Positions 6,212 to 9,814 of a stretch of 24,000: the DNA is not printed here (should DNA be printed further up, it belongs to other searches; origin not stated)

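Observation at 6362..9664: One ORF encodes four tandem Omp25/OmpA-like beta-barrel modules (a poly-barrel outer-membrane protein)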

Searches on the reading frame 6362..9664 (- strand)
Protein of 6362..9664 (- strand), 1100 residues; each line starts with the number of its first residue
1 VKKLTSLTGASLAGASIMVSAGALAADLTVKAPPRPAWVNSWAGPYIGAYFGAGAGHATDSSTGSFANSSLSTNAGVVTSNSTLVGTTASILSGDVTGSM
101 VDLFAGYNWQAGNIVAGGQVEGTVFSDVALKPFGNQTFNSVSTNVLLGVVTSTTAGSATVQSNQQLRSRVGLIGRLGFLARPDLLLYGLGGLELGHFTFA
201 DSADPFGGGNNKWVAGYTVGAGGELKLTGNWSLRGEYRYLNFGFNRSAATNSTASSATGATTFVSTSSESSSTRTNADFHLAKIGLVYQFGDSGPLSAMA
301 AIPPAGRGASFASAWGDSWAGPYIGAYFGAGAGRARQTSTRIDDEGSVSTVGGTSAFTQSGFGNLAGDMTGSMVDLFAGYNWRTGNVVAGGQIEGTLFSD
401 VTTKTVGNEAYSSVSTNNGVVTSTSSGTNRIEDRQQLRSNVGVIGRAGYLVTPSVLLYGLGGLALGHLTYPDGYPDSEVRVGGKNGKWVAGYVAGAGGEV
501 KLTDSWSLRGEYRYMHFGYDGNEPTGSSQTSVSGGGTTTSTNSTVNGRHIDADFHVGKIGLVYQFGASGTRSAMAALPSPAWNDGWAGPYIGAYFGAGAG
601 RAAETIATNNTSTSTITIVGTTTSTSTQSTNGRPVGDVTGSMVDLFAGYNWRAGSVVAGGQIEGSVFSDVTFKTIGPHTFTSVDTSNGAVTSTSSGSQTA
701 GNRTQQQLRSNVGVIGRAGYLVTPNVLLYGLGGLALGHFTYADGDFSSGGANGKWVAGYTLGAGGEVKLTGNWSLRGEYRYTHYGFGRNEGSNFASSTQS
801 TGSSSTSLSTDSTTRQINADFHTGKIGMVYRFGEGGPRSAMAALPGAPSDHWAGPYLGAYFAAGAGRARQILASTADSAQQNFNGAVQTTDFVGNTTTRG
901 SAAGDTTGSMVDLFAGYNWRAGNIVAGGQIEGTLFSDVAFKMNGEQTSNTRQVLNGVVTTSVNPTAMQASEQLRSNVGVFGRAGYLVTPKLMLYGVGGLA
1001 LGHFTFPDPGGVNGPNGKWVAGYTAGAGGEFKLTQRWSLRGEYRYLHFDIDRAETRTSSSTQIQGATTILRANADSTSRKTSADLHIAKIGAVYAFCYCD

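Call 3: search_protein_families(library=pfam, proteins=[window:6362-9664:-], max_evalue=0.01)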
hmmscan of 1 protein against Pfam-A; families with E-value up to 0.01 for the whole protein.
window:6362-9664:- (1100 aa): 5 families
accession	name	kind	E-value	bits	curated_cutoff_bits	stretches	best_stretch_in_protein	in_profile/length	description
PF13505.12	OMP_b-brl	-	1.6e-22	81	28.7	4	873-1055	9-158/175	Outer membrane protein beta-barrel domain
PF01389.23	OmpA_membrane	-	6.3e-16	59.1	21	2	979-1058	79-160/180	OmpA-like transmembrane domain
PF02462.21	Opacity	-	1.7e-06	28.6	21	0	211-249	74-112/126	Opacity family porin protein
PF19089.6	DUF5777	-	2.8e-06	27.2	23.1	0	759-790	159-190/247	Membrane bound beta barrel domain (DUF5777)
PF13568.12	OMP_b-brl_2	-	0.0058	17.2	27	0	190-259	15-79/175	Outer membrane protein beta-barrel domain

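Call 4: search_protein_families(library=ncbifam, proteins=[window:6362-9664:-], max_evalue=0.01)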
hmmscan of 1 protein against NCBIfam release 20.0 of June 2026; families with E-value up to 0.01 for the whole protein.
window:6362-9664:- (1100 aa): 2 families
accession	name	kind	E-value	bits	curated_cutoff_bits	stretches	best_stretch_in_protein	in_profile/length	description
NF050140.1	CLIBASIA_05150_VF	equivalog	4.7e-09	36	220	0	184-240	140-190/216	CLIBASIA_05150 family virulence factor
TIGR04565.1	OMP_myx_plus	subfamily_domain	5.1e-08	33.1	60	1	993-1056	89-145/161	outer membrane beta-barrel domain-containing protein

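Call 14: find_homologous_proteins(query=window:6362-9664:-, max_evalue=0.00001)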
Query window:6362-9664:- (1100 aa): 68 proteins with E <= 0.00001 among 8000 candidates.
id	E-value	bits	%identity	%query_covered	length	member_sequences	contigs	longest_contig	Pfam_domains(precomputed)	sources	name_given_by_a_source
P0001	0.0e+0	2197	90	100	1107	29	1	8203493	PF19089.7,PF12099.15,PF13505.13,PF01389.24,PF02462.21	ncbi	ncbi:opacity protein-like surface antigen [Bradyrhizobium sp. USDA 336]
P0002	0.0e+0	2156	89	100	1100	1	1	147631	PF19089.7,PF12099.15,PF13505.13,PF01389.24,PF02462.21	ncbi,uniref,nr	ncbi:outer membrane beta-barrel protein [Bradyrhizobium yuanmingense]|uniref:outer membrane protein 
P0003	0.0e+0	2141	90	98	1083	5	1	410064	PF19089.7,PF12099.15,PF13505.13,PF01389.24,PF02462.21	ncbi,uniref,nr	ncbi:hypothetical protein EOW77_0023125 [Bradyrhizobium yuanmingense]|uniref:outer membrane protein 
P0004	0.0e+0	2129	88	100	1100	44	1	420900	PF19089.7,PF12099.15,PF13505.13,PF01389.24,PF02462.21,PF13568.13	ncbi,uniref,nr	ncbi:outer membrane protein [Bradyrhizobium yuanmingense]|uniref:outer membrane protein n=1 Tax=Brad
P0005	0.0e+0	2122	88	100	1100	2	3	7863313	PF19089.7,PF12099.15,PF13505.13,PF01389.24,PF02462.21,PF13568.13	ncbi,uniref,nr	ncbi:outer membrane protein [Bradyrhizobium yuanmingense]|uniref:outer membrane protein n=1 Tax=Brad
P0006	0.0e+0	1961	81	100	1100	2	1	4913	PF19089.7,PF12099.15,PF13505.13,PF01389.24,PF13568.13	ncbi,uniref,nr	ncbi:outer membrane protein [Bradyrhizobium cosmicum]|uniref:outer membrane protein n=1 Tax=Bradyrhi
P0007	0.0e+0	1755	73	100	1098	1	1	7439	PF02530.21,PF19089.7,PF12099.15,PF13505.13,PF01389.24,PF02462.21,PF13568.13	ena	-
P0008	0.0e+0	1595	68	100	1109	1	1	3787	PF19089.7,PF12099.15,PF13505.13,PF01389.24,PF02462.21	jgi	jgi:opacity protein-like surface antigen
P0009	0.0e+0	1503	60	100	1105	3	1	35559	PF19089.7,PF13505.13,PF01389.24,PF02462.21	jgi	-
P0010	0.0e+0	1472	57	98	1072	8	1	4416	PF19089.7,PF12099.15,PF13505.13,PF01389.24,PF13568.13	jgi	jgi:opacity protein-like surface antigen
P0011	0.0e+0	1445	61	100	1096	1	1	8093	PF19089.7,PF12099.15,PF13505.13,PF01389.24,PF02462.21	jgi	jgi:opacity protein-like surface antigen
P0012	0.0e+0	1383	61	100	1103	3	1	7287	PF02530.21,PF19089.7,PF12099.15,PF13505.13,PF01389.24,PF02462.21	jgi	jgi:opacity protein-like surface antigen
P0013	0.0e+0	1332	57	100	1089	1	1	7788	PF19089.7,PF12099.15,PF13505.13,PF01389.24,PF02462.21,PF13568.13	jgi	jgi:opacity protein-like surface antigen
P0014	0.0e+0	1328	59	99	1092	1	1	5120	PF02530.21,PF19089.7,PF13505.13,PF01389.24,PF02462.21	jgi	jgi:opacity protein-like surface antigen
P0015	0.0e+0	1320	61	91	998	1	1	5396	PF19089.7,PF12099.15,PF13505.13,PF01389.24,PF02462.21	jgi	jgi:opacity protein-like surface antigen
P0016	0.0e+0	1251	89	58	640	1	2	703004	PF12099.15,PF13505.13,PF01389.24,PF02462.21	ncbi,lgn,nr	ncbi:MAG TPA: outer membrane beta-barrel protein [Bradyrhizobium sp.]|nr:outer membrane beta-barrel 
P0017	0.0e+0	1251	61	91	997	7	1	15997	PF19089.7,PF13505.13,PF01389.24,PF02462.21,PF04775.21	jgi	jgi:opacity protein-like surface antigen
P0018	0.0e+0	1220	53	97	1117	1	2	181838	PF02530.21,PF19089.7,PF12099.15,PF13505.13,PF01389.24,PF02462.21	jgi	jgi:opacity protein-like surface antigen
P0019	0.0e+0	1155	54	100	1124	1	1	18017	PF19089.7,PF13505.13,PF01389.24,PF02462.21,PF13568.13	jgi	jgi:opacity protein-like surface antigen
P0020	0.0e+0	1089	44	100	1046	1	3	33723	PF13505.13,PF01389.24,PF02462.21,PF13568.13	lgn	-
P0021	0.0e+0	1052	60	73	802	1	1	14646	PF19089.7,PF13505.13,PF01389.24,PF02462.21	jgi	jgi:opacity protein-like surface antigen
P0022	2.0e-294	998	60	65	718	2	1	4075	PF13505.13,PF01389.24,PF02462.21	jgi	jgi:opacity protein-like surface antigen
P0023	7.2e-292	990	50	99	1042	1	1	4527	PF12099.15,PF13505.13,PF01389.24,PF13568.13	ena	-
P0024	9.2e-274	930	48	99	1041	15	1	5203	PF13505.13,PF01389.24,PF02462.21,PF13568.13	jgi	jgi:opacity protein-like surface antigen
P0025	1.7e-271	922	48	97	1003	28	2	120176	PF12099.15,PF13505.13,PF01389.24,PF13568.13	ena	-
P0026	2.2e-267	908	47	100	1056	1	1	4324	PF12099.15,PF13505.13,PF01389.24,PF13568.13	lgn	-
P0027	4.7e-266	904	46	99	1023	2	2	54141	PF13505.13,PF01389.24,PF13568.13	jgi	jgi:opacity protein-like surface antigen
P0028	3.1e-264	898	46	99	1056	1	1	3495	PF12099.15,PF13505.13,PF01389.24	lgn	-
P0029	6.3e-264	897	46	97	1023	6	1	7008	PF13505.13,PF01389.24,PF13568.13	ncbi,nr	ncbi:MAG: outer membrane beta-barrel protein [Bradyrhizobium sp.]|nr:outer membrane beta-barrel prot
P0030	3.7e-263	894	48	92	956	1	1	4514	PF12099.15,PF13505.13,PF01389.24,PF02462.21,PF13568.13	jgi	jgi:opacity protein-like surface antigen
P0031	4.8e-256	871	46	97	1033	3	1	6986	PF13505.13,PF01389.24,PF02462.21,PF13568.13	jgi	jgi:opacity protein-like surface antigen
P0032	3.4e-245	835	44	100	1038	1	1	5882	PF13505.13,PF01389.24,PF13568.13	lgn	-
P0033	7.2e-243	827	61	60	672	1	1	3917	PF02530.21,PF19089.7,PF13505.13,PF01389.24,PF02462.21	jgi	jgi:opacity protein-like surface antigen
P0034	4.5e-230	785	43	100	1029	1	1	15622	PF13505.13,PF01389.24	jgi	jgi:opacity protein-like surface antigen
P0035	1.7e-228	780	48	82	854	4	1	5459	PF12099.15,PF13505.13,PF01389.24,PF13568.13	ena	-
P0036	2.6e-224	766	43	100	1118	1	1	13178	PF02530.21,PF19089.7,PF13505.13,PF01389.24,PF02462.21,PF13568.13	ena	-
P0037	8.2e-217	741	42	98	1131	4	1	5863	PF13505.13,PF01389.24,PF13568.13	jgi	jgi:opacity protein-like surface antigen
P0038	3.2e-216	739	47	79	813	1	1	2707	PF12099.15,PF13505.13,PF01389.24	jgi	jgi:opacity protein-like surface antigen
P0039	9.9e-197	675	40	98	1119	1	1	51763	PF02530.21,PF13505.13,PF11854.15,PF01389.24,PF25222.2,PF02462.21,PF13568.13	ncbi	-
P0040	3.1e-163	564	42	66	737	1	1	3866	PF13505.13,PF13568.13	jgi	-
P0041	7.6e-158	546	43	69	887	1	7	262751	PF13505.13,PF01389.24,PF13568.13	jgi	jgi:opacity protein-like surface antigen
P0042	3.1e-153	530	45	61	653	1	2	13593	PF13505.13,PF01389.24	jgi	jgi:opacity protein-like surface antigen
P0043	2.2e-149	518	47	60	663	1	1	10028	PF13505.13,PF01389.24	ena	-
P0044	1.3e-123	432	47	48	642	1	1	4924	PF13505.13,PF01389.24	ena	-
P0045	8.0e-54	201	28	65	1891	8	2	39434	PF13505.13,PF07715.21,PF01389.24,PF00593.31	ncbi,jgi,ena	-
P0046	8.0e-54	201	28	65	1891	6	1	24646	PF13505.13,PF07715.21,PF01389.24,PF00593.31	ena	-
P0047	2.6e-52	196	27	97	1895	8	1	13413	PF13505.13,PF07715.21,PF01389.24,PF00593.31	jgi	jgi:iron complex outermembrane recepter protein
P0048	2.5e-51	193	26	97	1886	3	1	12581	PF13505.13,PF07715.21,PF01389.24,PF00593.31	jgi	jgi:iron complex outermembrane recepter protein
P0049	2.1e-50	190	27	74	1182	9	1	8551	PF13505.13,PF01389.24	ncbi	ncbi:MAG: outer membrane protein, partial [Xanthobacteraceae bacterium]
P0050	6.5e-50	188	28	97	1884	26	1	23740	PF13505.13,PF07715.21,PF01389.24,PF00593.31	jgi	jgi:iron complex outermembrane recepter protein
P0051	4.7e-47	179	27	69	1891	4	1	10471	PF13505.13,PF07715.21,PF01389.24,PF00593.31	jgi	jgi:iron complex outermembrane recepter protein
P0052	5.7e-41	159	28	97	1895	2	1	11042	PF13505.13,PF07715.21,PF01389.24,PF00593.31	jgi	jgi:iron complex outermembrane receptor protein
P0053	1.1e-37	148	29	69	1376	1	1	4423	PF13505.13,PF01389.24,PF00593.31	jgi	-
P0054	3.4e-35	140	29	69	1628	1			PF13505.13,PF07715.21,PF01389.24,PF00593.31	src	-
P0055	6.6e-34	135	28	72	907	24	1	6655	PF13505.13,PF01389.24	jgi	-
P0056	6.1e-31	126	29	69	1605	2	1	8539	PF13505.13,PF07715.21,PF01389.24,PF00593.31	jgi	jgi:iron complex outermembrane receptor protein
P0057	7.8e-31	125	28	69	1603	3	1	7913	PF13505.13,PF07715.21,PF00593.31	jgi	jgi:iron complex outermembrane recepter protein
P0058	4.5e-30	123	27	73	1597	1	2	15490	PF13505.13,PF07715.21,PF00593.31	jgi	jgi:iron complex outermembrane receptor protein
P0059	1.5e-25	108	28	76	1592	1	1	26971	PF13505.13,PF07715.21,PF00593.31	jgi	jgi:iron complex outermembrane recepter protein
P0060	1.2e-23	101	30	52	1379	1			PF13505.13,PF07715.21,PF00593.31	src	-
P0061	1.4e-23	101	27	71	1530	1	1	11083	PF13505.13,PF07715.21,PF00593.31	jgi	jgi:opacity protein-like surface antigen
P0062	6.5e-23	99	30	57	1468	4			PF13505.13,PF07715.21,PF00593.31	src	-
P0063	1.7e-21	94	27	92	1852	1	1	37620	PF02530.21,PF13505.13,PF07715.21,PF01389.24,PF02462.21,PF00593.31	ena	-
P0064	4.1e-21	93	28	72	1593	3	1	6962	PF13505.13,PF07715.21,PF00593.31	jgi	jgi:iron complex outermembrane recepter protein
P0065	1.3e-18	85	28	92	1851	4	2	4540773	PF02530.21,PF13505.13,PF07715.21,PF01389.24,PF02462.21,PF00593.31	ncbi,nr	ncbi:TonB-dependent siderophore receptor [Methylocystis bryophila]|nr:TonB-dependent siderophore rec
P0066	2.3e-18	84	28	49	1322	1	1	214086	PF13505.13,PF07715.21,PF00593.31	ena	-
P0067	1.6e-14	71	27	92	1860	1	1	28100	PF13505.13,PF07715.21,PF01389.24,PF02462.21,PF00593.31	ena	-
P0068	3.4e-12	63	26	94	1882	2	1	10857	PF02530.21,PF13505.13,PF07715.21,PF01389.24,PF02462.21,PF00593.31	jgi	-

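Call 20: find_encoding_contigs(protein=window:6362-9664:-, flank=10000, max_places=4)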
Protein window:6362-9664:- (1100 aa): no gene with exactly this product is on record in the collection.

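Call 22: find_encoding_contigs(protein=P0001, flank=10000, max_places=3)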
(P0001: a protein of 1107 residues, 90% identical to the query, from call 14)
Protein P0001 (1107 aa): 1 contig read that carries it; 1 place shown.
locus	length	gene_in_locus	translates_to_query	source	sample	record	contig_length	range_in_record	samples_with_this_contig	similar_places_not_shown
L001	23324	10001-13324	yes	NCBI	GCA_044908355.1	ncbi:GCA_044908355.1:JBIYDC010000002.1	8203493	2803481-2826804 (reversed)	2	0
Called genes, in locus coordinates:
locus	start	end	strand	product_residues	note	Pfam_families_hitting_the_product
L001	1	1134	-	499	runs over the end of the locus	PF01970:TctA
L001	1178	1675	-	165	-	PF07331:TctB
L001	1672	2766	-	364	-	PF03401:TctC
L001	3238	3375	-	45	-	-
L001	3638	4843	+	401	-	PF02492:cobW, PF07683:CobW_C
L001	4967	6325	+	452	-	PF06723:MreB_Mbl (faint), PF00012:HSP70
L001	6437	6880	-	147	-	PF08327:AHSA1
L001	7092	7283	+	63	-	-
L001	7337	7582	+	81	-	-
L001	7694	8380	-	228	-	-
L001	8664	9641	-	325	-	PF14525:AraC_binding_2, PF12833:HTH_18, PF00165:HTH_AraC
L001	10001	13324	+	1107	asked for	PF13505:OMP_b-brl (weak), PF01389:OmpA_membrane (faint), PF02462:Opacity (faint), PF12099:DUF3575 (faint), PF19089:DUF5777 (faint), PF13505:OMP_b-brl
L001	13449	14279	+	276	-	PF13505:OMP_b-brl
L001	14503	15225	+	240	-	-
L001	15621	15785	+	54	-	-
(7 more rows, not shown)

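Call 23: find_encoding_contigs(protein=P0005, flank=10000, max_places=3)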
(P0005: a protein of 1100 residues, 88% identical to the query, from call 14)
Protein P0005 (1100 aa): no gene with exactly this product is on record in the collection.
